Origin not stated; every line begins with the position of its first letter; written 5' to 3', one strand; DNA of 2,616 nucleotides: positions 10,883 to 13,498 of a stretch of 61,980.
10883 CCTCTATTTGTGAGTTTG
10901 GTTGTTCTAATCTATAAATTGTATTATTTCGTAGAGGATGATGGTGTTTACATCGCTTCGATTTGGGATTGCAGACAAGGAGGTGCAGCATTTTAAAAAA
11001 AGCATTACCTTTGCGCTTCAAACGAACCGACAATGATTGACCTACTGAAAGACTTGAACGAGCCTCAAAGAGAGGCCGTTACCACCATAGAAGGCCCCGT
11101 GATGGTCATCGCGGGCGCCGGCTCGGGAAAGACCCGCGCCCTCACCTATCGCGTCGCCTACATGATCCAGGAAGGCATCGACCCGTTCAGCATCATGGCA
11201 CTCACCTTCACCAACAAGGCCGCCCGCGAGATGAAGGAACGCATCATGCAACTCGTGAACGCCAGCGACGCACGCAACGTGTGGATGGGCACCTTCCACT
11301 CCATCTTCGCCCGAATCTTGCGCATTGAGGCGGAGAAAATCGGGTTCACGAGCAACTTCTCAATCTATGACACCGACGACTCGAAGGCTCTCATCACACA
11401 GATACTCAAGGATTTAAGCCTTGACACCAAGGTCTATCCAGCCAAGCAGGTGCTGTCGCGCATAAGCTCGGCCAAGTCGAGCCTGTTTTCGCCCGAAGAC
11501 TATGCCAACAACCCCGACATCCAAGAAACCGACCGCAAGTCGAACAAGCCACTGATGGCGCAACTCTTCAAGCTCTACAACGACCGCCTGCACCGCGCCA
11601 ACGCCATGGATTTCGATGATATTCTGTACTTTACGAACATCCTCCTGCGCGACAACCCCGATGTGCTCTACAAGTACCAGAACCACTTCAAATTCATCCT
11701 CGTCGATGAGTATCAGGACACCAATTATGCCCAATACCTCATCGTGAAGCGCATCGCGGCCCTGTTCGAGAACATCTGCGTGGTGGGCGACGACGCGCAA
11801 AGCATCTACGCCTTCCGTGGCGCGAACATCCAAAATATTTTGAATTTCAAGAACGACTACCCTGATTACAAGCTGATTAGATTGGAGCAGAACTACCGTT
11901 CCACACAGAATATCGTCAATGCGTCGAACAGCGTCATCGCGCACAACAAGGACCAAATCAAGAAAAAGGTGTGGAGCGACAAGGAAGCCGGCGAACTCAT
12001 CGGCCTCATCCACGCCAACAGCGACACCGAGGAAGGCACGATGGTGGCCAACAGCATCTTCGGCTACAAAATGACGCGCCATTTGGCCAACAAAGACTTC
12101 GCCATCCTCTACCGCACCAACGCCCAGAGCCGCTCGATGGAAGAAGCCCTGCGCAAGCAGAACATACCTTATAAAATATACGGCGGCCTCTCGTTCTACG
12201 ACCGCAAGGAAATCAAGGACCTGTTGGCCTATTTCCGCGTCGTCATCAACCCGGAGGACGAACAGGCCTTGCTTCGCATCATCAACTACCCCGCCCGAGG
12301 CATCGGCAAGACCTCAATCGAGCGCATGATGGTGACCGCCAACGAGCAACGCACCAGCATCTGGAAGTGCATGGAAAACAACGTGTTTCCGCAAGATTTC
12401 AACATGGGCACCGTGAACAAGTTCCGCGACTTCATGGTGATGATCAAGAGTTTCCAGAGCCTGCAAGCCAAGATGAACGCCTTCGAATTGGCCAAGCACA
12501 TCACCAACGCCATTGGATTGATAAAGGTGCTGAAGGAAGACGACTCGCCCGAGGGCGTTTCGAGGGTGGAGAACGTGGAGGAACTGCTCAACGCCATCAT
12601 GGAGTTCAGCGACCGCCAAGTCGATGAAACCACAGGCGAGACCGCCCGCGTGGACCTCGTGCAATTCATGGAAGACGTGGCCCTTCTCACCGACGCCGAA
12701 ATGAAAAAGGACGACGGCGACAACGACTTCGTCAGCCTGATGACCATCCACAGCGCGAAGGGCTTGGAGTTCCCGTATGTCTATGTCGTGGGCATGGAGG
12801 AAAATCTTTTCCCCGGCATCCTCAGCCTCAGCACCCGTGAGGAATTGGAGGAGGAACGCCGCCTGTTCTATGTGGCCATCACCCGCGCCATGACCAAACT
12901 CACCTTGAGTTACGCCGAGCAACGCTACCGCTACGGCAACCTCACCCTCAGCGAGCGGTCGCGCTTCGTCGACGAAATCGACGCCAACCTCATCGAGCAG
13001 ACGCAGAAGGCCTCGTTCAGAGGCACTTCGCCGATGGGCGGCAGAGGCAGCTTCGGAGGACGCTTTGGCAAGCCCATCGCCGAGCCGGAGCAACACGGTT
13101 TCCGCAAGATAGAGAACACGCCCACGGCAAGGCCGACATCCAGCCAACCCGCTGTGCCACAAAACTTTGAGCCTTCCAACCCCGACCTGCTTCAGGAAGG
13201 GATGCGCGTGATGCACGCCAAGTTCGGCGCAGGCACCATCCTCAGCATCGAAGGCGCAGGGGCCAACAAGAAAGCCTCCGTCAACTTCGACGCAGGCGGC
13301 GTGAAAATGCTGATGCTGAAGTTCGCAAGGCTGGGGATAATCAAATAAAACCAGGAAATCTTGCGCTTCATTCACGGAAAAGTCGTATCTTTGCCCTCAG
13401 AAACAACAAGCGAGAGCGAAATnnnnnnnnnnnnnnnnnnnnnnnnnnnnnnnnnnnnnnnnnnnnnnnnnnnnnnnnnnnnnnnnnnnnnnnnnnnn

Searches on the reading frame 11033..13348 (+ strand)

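Call 76: search_protein_families(library=pfam, proteins=[window:11033-13348:+], max_evalue=0.001)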
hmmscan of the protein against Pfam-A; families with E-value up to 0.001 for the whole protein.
window:11033-13348:+ (771 aa): 7 families
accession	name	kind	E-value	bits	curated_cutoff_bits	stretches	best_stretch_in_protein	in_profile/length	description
PF00580.27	UvrD-helicase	-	4.6e-88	295.9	23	1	8-277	1-271/271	UvrD/REP helicase N-terminal domain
PF13361.12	UvrD_C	-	1.4e-76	258.7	25.6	1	282-630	1-350/350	UvrD-like helicase C-terminal domain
PF13245.12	AAA_19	-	2.3e-22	80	25.1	1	12-262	1-134/134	AAA domain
PF13538.12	UvrD_C_2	-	5.6e-11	42.6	27.4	1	567-625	2-51/52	UvrD-like helicase C-terminal domain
PF21196.3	PcrA_UvrD_tudor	-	1.6e-09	37.9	23.9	1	723-765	2-44/48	PcrA/UvrD tudor domain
PF01443.25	Viral_helicase1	-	2.2e-07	31.4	21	0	547-624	160-225/228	Viral superfamily 1 RNA helicase core domain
PF13604.12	AAA_30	-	8.4e-07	29.4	27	1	8-71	2-66/191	AAA domain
